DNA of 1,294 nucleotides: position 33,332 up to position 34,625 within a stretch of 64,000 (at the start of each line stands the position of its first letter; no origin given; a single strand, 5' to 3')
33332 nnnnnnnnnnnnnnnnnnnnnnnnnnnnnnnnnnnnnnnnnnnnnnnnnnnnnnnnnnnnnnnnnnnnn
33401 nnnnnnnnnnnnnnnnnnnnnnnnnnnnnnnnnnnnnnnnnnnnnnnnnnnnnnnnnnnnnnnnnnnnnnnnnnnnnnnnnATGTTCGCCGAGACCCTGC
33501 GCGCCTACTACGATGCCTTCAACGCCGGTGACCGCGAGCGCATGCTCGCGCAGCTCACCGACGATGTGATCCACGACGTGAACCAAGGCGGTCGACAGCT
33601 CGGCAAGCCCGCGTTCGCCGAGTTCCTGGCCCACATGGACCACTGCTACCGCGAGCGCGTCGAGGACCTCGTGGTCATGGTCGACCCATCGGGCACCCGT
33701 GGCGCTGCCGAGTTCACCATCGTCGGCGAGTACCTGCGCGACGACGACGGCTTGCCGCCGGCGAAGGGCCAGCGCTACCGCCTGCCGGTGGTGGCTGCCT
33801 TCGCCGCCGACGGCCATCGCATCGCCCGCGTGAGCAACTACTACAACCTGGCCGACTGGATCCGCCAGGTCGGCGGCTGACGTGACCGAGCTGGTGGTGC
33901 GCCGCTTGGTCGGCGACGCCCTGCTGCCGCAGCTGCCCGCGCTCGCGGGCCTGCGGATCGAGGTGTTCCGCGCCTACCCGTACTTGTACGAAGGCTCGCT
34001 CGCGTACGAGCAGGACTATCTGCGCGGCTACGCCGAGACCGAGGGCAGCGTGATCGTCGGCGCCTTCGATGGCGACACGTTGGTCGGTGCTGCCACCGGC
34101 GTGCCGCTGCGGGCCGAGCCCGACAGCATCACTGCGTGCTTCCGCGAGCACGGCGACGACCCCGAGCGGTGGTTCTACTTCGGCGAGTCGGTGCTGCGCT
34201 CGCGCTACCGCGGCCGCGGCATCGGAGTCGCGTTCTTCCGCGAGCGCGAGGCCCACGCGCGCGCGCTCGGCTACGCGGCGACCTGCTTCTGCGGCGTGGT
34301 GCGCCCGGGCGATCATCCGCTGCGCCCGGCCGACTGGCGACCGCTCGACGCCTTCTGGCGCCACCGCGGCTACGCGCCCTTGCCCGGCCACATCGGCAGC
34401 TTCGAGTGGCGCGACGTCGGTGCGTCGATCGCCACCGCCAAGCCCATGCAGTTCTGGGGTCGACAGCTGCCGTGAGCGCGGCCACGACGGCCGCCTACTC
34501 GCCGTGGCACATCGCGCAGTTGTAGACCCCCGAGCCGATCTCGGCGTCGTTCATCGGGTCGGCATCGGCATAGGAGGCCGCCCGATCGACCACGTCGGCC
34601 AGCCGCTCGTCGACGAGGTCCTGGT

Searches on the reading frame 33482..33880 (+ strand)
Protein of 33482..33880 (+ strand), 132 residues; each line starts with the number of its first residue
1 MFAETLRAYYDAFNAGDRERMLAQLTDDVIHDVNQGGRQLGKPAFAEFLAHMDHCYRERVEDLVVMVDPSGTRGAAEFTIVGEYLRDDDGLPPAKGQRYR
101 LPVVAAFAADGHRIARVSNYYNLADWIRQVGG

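Call 57: search_protein_families(library=pfam, proteins=[window:33482-33880:+], max_evalue=0.0001)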
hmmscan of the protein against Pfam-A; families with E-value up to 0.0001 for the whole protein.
window:33482-33880:+ (132 aa): 3 families
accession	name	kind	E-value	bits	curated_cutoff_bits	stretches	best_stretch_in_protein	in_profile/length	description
PF12680.13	SnoaL_2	-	7.6e-14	52.6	27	1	7-117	2-102/102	SnoaL-like domain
PF07366.18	SnoaL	-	7.8e-07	29.4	28.4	1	4-129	2-125/126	SnoaL-like polyketide cyclase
PF14534.12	DUF4440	-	7.3e-06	26.8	25.2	1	6-84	5-81/107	Domain of unknown function (DUF4440)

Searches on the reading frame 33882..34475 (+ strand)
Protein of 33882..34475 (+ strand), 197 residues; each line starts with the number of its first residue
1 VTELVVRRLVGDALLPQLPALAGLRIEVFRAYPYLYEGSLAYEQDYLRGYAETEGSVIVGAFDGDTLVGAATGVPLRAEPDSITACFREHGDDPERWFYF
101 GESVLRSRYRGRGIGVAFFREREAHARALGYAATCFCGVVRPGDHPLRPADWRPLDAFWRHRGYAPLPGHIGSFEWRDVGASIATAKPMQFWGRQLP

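Call 57: search_protein_families(library=pfam, proteins=[window:33882-34475:+], max_evalue=0.0001)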
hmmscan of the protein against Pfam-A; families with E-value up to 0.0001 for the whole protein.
window:33882-34475:+ (197 aa): 1 family
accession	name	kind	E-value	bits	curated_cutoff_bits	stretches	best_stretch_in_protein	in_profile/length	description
PF00583.31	Acetyltransf_1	-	5.1e-06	27.2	20.7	1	38-140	15-101/116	Acetyltransferase (GNAT) family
